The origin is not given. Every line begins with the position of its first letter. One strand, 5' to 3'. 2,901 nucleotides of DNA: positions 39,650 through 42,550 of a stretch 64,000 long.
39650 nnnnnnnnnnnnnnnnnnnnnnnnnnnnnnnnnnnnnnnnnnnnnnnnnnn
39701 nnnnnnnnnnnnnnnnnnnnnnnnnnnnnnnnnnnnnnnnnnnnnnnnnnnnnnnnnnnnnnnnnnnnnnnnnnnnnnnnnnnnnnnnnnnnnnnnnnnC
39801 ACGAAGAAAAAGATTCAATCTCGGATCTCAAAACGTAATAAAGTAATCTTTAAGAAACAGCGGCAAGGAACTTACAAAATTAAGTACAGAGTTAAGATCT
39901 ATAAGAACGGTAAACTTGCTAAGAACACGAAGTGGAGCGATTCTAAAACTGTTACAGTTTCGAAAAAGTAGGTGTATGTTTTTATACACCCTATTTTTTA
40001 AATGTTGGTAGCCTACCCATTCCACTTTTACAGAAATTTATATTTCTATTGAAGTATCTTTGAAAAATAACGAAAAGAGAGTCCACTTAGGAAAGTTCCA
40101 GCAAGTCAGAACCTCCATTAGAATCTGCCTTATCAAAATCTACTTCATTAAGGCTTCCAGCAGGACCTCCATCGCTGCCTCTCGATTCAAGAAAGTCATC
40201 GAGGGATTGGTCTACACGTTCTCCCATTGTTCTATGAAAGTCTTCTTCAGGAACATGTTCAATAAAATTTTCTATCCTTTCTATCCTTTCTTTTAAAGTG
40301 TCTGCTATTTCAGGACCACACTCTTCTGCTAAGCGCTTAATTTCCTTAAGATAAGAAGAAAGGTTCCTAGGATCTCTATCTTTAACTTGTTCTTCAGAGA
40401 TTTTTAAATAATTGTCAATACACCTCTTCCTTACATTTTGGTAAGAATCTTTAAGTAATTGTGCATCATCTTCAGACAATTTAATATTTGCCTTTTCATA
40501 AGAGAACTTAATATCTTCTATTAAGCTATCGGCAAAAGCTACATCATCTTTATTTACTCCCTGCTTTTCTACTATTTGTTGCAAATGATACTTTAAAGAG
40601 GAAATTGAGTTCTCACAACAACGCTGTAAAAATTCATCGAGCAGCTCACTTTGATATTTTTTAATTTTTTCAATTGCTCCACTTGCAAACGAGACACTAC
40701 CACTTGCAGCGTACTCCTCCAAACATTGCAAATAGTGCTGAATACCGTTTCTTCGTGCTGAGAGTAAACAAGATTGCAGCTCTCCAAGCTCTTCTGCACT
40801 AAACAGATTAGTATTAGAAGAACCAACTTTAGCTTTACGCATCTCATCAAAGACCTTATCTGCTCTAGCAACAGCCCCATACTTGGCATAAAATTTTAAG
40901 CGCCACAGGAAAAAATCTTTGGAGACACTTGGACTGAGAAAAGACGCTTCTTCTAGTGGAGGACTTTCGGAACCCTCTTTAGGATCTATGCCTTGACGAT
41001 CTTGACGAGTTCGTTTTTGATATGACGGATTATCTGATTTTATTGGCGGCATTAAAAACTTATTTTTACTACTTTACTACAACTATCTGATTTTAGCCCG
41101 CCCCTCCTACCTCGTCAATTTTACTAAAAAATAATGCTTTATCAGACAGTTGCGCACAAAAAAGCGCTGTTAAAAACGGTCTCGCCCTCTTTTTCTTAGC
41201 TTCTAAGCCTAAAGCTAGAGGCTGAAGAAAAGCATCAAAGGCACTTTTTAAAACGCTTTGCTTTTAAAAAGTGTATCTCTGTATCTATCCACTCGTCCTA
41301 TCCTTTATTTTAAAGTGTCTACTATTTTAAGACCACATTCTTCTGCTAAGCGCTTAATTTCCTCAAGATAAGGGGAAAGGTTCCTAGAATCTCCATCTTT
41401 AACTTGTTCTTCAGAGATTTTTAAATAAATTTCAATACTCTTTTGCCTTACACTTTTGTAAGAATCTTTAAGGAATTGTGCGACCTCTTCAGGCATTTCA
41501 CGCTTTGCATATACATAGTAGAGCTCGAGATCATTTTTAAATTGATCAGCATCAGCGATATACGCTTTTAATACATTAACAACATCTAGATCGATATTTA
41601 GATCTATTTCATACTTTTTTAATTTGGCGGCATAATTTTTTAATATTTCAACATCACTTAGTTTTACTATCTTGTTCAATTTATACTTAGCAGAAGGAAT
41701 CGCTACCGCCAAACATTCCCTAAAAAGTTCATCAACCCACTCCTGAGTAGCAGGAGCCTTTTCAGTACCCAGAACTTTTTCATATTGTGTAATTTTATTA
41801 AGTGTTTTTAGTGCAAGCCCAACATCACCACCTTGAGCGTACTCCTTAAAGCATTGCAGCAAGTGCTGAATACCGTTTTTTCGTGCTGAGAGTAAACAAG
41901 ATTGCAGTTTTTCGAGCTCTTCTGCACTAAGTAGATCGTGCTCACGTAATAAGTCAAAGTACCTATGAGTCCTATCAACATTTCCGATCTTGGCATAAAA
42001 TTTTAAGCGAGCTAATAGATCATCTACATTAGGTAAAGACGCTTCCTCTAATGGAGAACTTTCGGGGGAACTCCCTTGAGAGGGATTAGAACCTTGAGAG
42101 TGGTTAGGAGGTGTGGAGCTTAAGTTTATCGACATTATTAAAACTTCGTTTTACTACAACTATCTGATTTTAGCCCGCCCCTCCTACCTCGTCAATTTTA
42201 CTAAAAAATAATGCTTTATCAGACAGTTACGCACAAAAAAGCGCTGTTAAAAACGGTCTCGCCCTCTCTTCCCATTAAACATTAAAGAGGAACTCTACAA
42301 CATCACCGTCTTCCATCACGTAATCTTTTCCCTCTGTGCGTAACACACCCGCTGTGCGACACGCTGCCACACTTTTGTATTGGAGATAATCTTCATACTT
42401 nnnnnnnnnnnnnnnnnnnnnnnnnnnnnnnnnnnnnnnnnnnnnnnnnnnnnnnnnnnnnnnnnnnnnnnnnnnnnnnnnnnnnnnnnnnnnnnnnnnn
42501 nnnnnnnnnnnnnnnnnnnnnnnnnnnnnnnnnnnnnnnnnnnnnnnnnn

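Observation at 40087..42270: Second tandem paralog pair driven by identical near-consensus promoters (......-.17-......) with very short, SD-less leaders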

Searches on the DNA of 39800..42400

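Call 34: search_rna_families(source=window, start=39800, end=42400, threshold=evalue, max_evalue=1)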
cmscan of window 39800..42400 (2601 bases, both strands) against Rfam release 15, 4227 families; matches with E-value up to 1: 0.
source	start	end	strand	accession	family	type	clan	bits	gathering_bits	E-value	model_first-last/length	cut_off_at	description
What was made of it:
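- Tried and rejected: Rfam at E<=1 over 39800-42400 gave nothing (call 34).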
